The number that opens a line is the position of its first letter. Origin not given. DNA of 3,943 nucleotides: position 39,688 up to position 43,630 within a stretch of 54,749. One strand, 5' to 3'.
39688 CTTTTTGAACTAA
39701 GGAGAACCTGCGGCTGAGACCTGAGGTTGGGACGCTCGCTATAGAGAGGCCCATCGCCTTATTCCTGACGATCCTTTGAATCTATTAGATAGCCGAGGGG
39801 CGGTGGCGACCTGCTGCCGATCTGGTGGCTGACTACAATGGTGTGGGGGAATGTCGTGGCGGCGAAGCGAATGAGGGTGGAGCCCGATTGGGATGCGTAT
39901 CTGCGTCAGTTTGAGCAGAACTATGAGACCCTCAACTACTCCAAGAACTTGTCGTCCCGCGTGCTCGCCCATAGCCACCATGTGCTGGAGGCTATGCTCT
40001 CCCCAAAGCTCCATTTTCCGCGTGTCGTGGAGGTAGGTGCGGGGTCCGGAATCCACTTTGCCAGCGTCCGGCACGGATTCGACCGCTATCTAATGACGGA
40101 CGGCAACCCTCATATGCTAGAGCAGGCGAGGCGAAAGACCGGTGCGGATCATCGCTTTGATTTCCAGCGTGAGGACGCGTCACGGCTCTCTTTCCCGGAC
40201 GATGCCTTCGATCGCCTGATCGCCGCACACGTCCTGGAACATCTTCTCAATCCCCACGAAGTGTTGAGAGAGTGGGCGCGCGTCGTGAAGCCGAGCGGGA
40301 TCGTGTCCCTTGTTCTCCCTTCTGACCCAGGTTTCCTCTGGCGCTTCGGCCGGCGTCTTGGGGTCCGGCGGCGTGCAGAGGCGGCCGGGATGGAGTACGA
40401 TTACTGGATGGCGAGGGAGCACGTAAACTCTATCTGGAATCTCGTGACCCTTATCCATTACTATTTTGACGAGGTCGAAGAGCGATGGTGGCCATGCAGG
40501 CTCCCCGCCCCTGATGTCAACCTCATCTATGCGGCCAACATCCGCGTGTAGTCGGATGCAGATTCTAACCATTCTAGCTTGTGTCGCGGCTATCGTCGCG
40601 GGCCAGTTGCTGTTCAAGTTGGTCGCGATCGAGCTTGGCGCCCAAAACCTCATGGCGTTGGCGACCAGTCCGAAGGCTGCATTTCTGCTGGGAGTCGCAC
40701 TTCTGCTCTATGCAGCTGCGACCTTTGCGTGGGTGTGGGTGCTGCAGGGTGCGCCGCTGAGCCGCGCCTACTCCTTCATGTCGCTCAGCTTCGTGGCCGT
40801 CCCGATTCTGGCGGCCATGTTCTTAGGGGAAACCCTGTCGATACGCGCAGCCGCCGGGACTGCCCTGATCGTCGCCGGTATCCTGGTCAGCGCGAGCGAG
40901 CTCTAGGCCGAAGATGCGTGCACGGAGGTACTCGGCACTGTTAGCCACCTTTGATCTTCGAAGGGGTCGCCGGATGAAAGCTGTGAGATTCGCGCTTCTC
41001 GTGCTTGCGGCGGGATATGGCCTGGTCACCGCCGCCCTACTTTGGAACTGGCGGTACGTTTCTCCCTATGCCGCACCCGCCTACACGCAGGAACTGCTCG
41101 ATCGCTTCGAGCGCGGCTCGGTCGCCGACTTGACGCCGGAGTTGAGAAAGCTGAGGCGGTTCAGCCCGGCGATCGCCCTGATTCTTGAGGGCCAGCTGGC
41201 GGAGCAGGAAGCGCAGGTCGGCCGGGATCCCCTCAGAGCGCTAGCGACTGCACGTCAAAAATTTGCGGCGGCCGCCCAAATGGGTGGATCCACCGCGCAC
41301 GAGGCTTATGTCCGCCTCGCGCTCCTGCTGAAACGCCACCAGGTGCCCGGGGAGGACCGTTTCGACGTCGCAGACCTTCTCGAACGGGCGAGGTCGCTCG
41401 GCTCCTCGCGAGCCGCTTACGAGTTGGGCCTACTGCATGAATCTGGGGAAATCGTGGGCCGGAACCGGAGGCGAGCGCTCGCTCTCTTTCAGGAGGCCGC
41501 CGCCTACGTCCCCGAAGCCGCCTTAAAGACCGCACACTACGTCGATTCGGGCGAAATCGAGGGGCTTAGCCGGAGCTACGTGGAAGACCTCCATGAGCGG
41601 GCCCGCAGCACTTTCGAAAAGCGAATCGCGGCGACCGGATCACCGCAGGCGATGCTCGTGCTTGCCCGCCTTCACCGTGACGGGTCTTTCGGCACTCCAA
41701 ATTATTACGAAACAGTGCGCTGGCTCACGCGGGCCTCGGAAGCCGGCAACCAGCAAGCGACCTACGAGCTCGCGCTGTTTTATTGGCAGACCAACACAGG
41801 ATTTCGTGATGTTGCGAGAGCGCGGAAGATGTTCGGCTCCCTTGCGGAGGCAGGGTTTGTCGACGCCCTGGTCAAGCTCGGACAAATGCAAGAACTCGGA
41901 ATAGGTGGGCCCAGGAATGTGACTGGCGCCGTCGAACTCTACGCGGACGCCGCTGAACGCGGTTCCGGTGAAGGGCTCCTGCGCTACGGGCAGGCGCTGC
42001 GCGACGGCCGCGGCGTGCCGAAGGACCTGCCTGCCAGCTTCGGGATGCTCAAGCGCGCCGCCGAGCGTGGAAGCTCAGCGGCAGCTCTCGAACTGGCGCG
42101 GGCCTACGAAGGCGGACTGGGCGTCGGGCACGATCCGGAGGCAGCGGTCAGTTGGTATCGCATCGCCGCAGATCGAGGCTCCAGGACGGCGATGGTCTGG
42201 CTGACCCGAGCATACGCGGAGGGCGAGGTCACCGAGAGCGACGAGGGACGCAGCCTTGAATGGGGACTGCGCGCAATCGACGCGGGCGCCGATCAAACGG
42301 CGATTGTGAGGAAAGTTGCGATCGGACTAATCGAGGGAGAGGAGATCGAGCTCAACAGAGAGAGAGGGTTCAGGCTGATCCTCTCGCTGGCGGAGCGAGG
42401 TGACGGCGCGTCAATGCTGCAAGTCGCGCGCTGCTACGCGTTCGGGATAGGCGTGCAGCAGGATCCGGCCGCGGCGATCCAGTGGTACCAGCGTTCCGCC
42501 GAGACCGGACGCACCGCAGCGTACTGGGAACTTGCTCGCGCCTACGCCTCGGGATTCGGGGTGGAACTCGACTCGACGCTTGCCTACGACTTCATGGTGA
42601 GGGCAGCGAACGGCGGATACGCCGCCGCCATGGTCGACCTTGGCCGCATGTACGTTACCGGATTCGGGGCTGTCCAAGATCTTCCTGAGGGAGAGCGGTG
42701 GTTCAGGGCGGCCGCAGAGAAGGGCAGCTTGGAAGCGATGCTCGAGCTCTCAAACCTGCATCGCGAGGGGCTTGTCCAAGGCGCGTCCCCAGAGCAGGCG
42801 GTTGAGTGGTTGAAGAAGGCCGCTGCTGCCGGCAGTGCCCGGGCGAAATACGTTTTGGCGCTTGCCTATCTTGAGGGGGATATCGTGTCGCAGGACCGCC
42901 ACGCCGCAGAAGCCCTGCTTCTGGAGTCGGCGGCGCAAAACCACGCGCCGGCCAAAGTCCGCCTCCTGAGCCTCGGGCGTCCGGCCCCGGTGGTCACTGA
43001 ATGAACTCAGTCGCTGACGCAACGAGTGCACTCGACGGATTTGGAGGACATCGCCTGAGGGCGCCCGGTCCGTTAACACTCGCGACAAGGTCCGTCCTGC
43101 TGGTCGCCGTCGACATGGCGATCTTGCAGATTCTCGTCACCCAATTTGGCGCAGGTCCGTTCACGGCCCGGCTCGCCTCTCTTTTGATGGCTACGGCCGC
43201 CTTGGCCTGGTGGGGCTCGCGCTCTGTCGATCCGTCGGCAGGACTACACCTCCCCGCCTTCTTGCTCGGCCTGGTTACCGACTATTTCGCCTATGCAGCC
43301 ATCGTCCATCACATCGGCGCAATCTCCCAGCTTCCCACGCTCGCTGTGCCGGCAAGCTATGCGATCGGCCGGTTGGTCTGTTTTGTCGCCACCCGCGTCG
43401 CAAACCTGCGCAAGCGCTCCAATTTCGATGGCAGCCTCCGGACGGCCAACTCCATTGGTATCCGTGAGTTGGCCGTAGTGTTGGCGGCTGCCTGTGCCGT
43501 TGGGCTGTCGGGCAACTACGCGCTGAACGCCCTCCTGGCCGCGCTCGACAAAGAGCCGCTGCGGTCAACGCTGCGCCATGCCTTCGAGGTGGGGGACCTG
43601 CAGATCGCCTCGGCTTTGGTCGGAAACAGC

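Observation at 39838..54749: Alginate-type (GDP-mannuronate) exopolysaccharide locus with a non-canonical gene set in an alphaproteobacterium-like genome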

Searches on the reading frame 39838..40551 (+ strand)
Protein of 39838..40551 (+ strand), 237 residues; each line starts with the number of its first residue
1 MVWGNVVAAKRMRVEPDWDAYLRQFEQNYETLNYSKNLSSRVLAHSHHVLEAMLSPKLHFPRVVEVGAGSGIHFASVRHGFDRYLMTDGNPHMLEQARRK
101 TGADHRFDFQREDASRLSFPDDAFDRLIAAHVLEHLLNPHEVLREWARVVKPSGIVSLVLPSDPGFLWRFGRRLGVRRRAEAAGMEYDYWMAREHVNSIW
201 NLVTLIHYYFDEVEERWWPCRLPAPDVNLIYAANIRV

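Call 3: search_protein_families(library=pfam, proteins=[window:39838-40551:+], max_evalue=0.01)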
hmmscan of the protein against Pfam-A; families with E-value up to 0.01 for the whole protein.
window:39838-40551:+ (237 aa): 6 families
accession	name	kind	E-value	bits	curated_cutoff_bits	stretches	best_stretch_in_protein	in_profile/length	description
PF08241.18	Methyltransf_11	-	1.1e-20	74.5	21.2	1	64-156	1-93/95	Methyltransferase domain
PF13649.12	Methyltransf_25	-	1.2e-16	61.6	27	1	63-154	1-97/97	Methyltransferase domain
PF13489.12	Methyltransf_23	-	4.6e-14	52.9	27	1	55-201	18-146/164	Methyltransferase domain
PF08242.18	Methyltransf_12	-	1.2e-13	52.1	30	1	64-155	1-97/98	Methyltransferase domain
PF13847.12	Methyltransf_31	-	1.7e-08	34.7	27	1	62-159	6-110/145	Methyltransferase domain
PF01209.24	Ubie_methyltran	-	4.4e-07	29.9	20.1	1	83-159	74-152/233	ubiE/COQ5 methyltransferase family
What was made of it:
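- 39838..40551 (+): Class I SAM-dependent methyltransferase (237 aa). It has no signal peptide or TM segment, so it is cytoplasmic. It is the first gene of the + block. Pfam Methyltransf_11 1.1e-20 (call 3).
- Checked: 39838-40551: Methyltransf_11 (call 3).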

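Call 4: search_protein_families(library=ncbifam, proteins=[window:39838-40551:+], max_evalue=0.01)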
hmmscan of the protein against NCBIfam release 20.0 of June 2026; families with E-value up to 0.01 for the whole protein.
window:39838-40551:+ (237 aa): 26 families (the best 25 are shown)
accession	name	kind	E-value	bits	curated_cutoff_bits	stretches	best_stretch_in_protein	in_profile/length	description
TIGR02072.1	BioC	equivalog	4.8e-13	49.5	184.95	1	47-157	20-131/244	malonyl-ACP O-methyltransferase BioC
TIGR01934.1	MenG_MenH_UbiE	subfamily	3.4e-12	46.2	158.35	1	60-159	40-142/223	ubiquinone/menaquinone biosynthesis methyltransferase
NF001244.0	PRK00216.1-5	equivalog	5.6e-09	35.6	216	1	62-157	51-152/236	bifunctional demethylmenaquinone methyltransferase/2-methoxy-6-polyprenyl-1,4-benzoquinol methylase UbiE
NF045667.1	MTase_DVU1556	equivalog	1.4e-08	34.4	155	1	62-156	25-117/213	DVU_1556 family methyltransferase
NF047649.1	MTase_UXPK_star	exception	3.5e-08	32.8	460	1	63-156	81-179/283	methyltransferase/UXPK-star double selenoprotein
NF007610.0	PRK10258.1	equivalog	3.9e-08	32.9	342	1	44-158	28-138/251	malonyl-ACP O-methyltransferase BioC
NF043040.1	corrin_prot_MT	hypoth_equivalog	6.3e-08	32.3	180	1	52-158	33-147/216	corrinoid protein-associated methyltransferase CpaM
TIGR01983.1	UbiG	equivalog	1.6e-07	30.9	102.95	1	56-157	46-150/228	bifunctional 2-polyprenyl-6-hydroxyphenol methylase/3-demethylubiquinol 3-O-methyltransferase UbiG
NF001241.0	PRK00216.1-2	equivalog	3.1e-07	30.3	327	1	62-159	54-148/231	demethylmenaquinone methyltransferase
NF045882.1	PLipidMtase_Leg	equivalog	4e-07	30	390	1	62-156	45-141/207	phospholipid N-methyltransferase PmtA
NF001240.0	PRK00216.1-1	equivalog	7.9e-07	28.4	378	1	73-157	80-167/251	bifunctional demethylmenaquinone methyltransferase/2-methoxy-6-polyprenyl-1,4-benzoquinol methylase UbiE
NF041537.1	ArsM_AhpD_UU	exception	9.3e-07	27.9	510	1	62-156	79-178/345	arsenite methyltransferase/AhpD domain selenoprotein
NF052510.1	methyltran_MpqE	exception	9.8e-07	28.4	335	1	53-156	40-149/234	methyl-plastoquinone biosynthesis methyltransferase MpqE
NF001242.0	PRK00216.1-3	equivalog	3.3e-06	26.7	351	1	61-155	72-172/258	bifunctional demethylmenaquinone methyltransferase/2-methoxy-6-polyprenyl-1,4-benzoquinol methylase UbiE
NF041536.1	ArsM_DUF2284_UU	exception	4.7e-06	25.2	575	1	62-156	79-178/459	arsenite methyltransferase/DUF2284 domain selenoprotein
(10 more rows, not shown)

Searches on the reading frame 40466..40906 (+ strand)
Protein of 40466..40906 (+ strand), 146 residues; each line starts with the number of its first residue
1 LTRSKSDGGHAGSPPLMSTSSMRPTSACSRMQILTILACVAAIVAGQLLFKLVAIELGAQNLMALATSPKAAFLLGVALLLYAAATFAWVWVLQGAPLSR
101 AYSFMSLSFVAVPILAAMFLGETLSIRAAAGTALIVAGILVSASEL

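Call 17: search_protein_families(library=pfam, proteins=[window:40466-40906:+], max_evalue=0.01)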
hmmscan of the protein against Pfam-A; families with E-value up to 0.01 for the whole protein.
window:40466-40906:+ (146 aa): 1 family
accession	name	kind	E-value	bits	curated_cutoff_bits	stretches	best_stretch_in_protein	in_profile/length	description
PF00892.27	EamA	-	1.1e-07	32.6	28.2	1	37-142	33-133/135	EamA-like transporter family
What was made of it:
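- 40556..40906 (+): Small 4-TM DMT/EamA-type protein (about 116 aa; the ORF is open from 40466). It is ArnE/ArnF-like and is a candidate flippase for a polyprenyl-phosphate-linked donor. Pfam EamA 1.1e-7 (call 17).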

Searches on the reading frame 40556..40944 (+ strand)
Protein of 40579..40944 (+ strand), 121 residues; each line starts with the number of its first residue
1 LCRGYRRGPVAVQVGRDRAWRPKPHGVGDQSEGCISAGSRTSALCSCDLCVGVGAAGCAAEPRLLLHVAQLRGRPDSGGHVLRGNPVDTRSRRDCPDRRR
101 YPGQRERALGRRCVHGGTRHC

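Call 3: search_protein_families(library=pfam, proteins=[window:40579-40944:+], max_evalue=0.01)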
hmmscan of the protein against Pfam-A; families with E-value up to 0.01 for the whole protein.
window:40579-40944:+ (121 aa): 0 families

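Call 4: search_protein_families(library=ncbifam, proteins=[window:40579-40944:+], max_evalue=0.01)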
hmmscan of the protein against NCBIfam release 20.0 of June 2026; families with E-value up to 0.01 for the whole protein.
window:40579-40944:+ (121 aa): 0 families

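Call 75: search_protein_families(library=ncbifam, proteins=[window:40556-40906:+], max_evalue=0.01)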
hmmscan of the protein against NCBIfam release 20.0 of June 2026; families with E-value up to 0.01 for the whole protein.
window:40556-40906:+ (116 aa): 2 families
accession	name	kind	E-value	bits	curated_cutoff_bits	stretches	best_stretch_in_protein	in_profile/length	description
NF002816.2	PRK02971.1-2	equivalog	2.9e-12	47.1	99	1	7-111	9-115/120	4-amino-4-deoxy-L-arabinose-phosphoundecaprenol flippase subunit ArnF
NF011625.2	PRK15051.1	equivalog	4e-10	39.9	92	1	12-114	12-109/111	4-amino-4-deoxy-L-arabinose-phosphoundecaprenol flippase subunit ArnE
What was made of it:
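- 40556..40906 (+): NCBIfam ArnF 2.9e-12 (47 bits, cut-off 99) and ArnE 4e-10, aligned over the full length (call 75).
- On ArnE/ArnF undecaprenyl-phosphate-aminoarabinose flippase: Full-length alignment to ArnF (47 bits, cut-off 99) and ArnE (40 bits, cut-off 92) (call 75).
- The small protein matches ArnF/ArnE (call 75).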

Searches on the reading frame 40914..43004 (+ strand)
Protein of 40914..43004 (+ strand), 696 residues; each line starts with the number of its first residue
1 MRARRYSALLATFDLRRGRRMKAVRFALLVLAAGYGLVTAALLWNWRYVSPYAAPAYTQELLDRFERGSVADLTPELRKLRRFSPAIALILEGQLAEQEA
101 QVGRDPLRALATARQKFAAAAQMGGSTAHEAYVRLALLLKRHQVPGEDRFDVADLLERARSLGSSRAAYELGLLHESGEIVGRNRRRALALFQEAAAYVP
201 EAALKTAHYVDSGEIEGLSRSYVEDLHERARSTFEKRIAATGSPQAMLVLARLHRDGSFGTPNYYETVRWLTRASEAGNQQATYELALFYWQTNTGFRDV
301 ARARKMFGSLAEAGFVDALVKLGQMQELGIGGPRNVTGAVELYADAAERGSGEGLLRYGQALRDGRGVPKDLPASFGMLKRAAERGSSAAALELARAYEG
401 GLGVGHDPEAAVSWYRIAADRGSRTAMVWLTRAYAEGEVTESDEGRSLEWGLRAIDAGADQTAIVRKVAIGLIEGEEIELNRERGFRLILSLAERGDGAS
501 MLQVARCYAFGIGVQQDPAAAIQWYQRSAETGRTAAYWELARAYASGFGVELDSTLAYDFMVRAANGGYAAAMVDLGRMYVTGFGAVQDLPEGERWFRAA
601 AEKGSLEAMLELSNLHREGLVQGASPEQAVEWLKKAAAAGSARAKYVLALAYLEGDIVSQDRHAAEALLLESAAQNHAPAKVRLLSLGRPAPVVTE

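Call 3: search_protein_families(library=pfam, proteins=[window:40914-43004:+], max_evalue=0.01)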
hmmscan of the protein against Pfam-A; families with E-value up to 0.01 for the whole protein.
window:40914-43004:+ (696 aa): 2 families
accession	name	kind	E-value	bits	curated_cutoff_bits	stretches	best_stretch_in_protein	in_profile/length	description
PF08238.18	Sel1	-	3.3e-59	195.7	30.7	7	389-423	2-36/36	Sel1 repeat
PF23310.1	TPR_27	-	2.9e-07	30.5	27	1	615-656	31-75/110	Plant tetratrico peptide repeats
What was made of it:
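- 40974..43004 (+): Sel1-repeat protein (676 aa; 696 aa if it starts at 40914) with an N-terminal membrane anchor and no lipobox. By position it is an analogue of AlgK. Pfam Sel1, 7 repeats, 3.3e-59 (call 3).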

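Call 4: search_protein_families(library=ncbifam, proteins=[window:40914-43004:+], max_evalue=0.01)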
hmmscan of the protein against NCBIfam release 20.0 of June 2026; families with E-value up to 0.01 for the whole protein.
window:40914-43004:+ (696 aa): 4 families
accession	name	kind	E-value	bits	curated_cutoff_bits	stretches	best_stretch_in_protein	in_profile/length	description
NF033786.1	phenyl_MerG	equivalog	1.8e-26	93.5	350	4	496-547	63-114/217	phenylmercury resistance protein MerG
NF047621.1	FlgprotMotXVib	equivalog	4.6e-21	75.3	330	3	545-640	83-178/211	flagellar protein MotX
NF038194.1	AlgK_TPR_lipo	equivalog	4.8e-17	61.7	700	2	575-666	303-393/448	alginate biosynthesis TPR repeat lipoprotein AlgK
NF045484.1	TransRegExoR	equivalog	3e-10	39.8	450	1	521-681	62-230/267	exopolysaccharide production regulator ExoR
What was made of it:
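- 40974..43004 (+): The AlgK model scores only 61.7 bits against a cut-off of 700 (call 4).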

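Call 97: search_solved_structures(query=window:40974-43004:+, max_evalue=0.00001)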
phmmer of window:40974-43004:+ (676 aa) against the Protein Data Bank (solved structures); distinct sequences matched with E-value up to 0.00001: 20.
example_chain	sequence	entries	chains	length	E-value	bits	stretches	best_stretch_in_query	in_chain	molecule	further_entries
6ok3_A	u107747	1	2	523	1.6e-44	155.9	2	486-663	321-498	Sel1 repeat protein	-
4bwr_A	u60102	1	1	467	4.2e-42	148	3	478-663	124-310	PROTEIN CORRESPONDING TO LOCUS C5321 FROM CFT073 E.COLI STRAIN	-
8sxq_A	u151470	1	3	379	1.2e-35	126.6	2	482-635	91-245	SEL-1 repeat protein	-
9uav_C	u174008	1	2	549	2.1e-28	102.7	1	495-637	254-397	Protein sel-1 homolog 1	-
8ket_C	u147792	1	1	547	2.1e-28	102.7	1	495-637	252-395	Protein sel-1 homolog 1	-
6onw_A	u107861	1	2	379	1.1e-27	100.3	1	328-624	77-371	Sel1 repeat protein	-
8kes_D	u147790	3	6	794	2.1e-27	99.4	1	495-637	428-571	Protein sel-1 homolog 1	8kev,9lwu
6deh_A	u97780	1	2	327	2.6e-27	99.1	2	473-656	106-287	TPR repeat protein, protein-protein interaction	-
6ork_A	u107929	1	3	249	5.3e-27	98.1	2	487-613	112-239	Sel1 repeat protein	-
9og0_C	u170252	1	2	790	1e-26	97.1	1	496-644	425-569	Protein sel-1 homolog 1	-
6ur7_A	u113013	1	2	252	7.1e-23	84.4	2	489-616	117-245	Sel1 repeat family protein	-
6orc_A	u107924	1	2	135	6.1e-16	61.5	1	470-590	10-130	Sel1 repeat protein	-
5b26_A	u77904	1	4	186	7.5e-16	61.2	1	495-599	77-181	Protein sel-1 homolog 1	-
8d9x_A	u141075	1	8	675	2.8e-12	49.4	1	351-529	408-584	Maltodextrin-binding protein,DAP3-binding cell death enhancer 1 short form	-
6ok0_A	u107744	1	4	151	3.7e-11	45.7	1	468-657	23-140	Sel1 repeat protein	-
7ula_B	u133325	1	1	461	1.2e-08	37.4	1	531-640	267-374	Alginate biosynthesis protein AlgK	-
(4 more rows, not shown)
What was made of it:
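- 40974..43004 (+): PDB AlgK 7ula scores 37 bits against 156 bits for generic Sel1 proteins (call 97).
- On Alginate biosynthesis system: PDB AlgK scores 37 bits against 156 bits for generic Sel1 proteins (call 97).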

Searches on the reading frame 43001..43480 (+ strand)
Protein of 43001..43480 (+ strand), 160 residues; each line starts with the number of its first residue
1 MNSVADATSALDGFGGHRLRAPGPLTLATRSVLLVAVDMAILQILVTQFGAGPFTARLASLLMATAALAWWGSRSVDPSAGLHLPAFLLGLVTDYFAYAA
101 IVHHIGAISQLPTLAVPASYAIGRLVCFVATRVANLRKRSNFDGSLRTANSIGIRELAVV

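Call 26: search_protein_families(library=pfam, proteins=[window:43001-43480:+], max_evalue=1)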
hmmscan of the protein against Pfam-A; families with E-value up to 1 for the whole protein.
window:43001-43480:+ (160 aa): 1 family
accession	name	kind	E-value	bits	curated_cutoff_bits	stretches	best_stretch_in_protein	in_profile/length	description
PF04138.20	GtrA_DPMS_TM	-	0.0029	18.2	26.1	1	31-74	71-113/117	GtrA/DPMS, transmembrane domain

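Call 75: search_protein_families(library=ncbifam, proteins=[window:43001-43480:+], max_evalue=0.01)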
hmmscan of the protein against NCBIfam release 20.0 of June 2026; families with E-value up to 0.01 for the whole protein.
window:43001-43480:+ (160 aa): 0 families
